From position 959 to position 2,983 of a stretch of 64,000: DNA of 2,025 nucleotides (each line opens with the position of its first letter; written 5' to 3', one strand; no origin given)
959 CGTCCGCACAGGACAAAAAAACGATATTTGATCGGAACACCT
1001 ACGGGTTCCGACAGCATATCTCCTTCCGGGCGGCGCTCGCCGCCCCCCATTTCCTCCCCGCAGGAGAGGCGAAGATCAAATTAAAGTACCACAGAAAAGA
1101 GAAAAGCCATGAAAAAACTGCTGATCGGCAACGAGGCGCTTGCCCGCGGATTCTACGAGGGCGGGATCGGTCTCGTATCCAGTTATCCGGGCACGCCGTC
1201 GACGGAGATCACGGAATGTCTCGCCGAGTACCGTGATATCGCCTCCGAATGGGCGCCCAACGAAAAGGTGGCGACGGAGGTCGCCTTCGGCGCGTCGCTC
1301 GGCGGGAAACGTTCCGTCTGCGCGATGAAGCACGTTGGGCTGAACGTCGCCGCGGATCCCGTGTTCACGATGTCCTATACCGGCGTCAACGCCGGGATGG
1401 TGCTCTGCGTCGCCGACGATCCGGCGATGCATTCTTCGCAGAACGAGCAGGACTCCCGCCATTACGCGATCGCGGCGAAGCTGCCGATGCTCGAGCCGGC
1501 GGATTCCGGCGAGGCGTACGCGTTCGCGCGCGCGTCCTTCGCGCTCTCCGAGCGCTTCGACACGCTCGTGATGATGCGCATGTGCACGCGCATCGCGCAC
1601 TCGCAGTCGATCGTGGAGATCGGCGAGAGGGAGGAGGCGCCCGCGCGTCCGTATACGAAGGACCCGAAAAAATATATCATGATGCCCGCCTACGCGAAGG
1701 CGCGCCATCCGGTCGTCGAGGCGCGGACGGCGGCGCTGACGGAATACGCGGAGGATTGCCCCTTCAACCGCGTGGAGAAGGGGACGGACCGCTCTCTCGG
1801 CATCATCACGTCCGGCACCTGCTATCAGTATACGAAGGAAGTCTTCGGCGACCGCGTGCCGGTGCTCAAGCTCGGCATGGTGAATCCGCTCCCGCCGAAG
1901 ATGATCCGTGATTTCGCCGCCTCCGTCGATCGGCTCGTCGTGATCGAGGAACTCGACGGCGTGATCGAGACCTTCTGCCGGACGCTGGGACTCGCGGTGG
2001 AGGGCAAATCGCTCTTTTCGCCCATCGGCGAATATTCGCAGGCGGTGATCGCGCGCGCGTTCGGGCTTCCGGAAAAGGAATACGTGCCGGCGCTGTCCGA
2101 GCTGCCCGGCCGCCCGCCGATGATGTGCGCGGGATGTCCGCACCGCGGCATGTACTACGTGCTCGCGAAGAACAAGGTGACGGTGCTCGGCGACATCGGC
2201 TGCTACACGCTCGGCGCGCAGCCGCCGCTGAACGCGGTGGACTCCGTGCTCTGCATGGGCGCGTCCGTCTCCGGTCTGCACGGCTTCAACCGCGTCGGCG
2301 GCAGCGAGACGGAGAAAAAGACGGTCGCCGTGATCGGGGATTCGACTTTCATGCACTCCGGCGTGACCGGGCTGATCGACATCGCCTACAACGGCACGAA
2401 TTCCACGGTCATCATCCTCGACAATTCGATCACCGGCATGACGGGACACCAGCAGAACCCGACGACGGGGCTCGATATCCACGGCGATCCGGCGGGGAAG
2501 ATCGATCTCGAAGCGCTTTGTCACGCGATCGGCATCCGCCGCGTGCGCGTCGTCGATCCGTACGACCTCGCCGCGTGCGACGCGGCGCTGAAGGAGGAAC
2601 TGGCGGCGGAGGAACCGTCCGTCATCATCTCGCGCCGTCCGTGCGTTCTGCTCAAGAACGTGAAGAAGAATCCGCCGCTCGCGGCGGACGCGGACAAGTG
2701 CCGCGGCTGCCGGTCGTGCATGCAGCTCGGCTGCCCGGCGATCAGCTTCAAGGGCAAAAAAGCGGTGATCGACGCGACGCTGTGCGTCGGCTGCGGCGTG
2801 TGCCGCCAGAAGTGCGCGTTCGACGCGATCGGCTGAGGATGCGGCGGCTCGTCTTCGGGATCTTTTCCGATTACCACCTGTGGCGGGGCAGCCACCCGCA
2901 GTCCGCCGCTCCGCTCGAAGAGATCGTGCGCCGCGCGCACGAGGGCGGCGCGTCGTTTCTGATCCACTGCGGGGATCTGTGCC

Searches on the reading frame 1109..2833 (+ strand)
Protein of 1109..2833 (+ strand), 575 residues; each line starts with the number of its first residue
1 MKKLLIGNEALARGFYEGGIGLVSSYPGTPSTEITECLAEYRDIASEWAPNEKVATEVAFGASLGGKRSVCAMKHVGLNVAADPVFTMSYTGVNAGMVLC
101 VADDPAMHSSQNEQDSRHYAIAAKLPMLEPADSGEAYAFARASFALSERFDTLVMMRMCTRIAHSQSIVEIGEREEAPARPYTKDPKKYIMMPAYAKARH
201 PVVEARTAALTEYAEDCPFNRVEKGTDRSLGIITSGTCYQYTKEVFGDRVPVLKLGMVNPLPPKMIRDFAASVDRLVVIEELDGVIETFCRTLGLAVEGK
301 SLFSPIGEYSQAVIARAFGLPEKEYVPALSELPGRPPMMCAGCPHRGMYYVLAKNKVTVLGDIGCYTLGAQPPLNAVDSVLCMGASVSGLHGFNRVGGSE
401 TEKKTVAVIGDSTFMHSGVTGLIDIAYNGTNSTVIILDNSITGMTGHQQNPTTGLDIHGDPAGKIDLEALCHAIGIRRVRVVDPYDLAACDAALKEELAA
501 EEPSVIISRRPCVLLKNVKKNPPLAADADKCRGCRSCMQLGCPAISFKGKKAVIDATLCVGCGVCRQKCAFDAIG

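Call 69: search_protein_families(library=pfam, proteins=[window:1109-2833:+], max_evalue=0.00001)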
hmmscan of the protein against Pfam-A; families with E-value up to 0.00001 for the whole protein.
window:1109-2833:+ (575 aa): 2 families
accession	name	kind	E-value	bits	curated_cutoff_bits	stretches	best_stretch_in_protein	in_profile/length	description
PF02775.26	TPP_enzyme_C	-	5.9e-23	81.8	21.9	1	362-506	1-149/151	Thiamine pyrophosphate enzyme, C-terminal TPP binding domain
PF01855.24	POR_N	-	2.7e-09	37.6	27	1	14-203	2-198/231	Pyruvate flavodoxin/ferredoxin oxidoreductase, thiamine diP-bdg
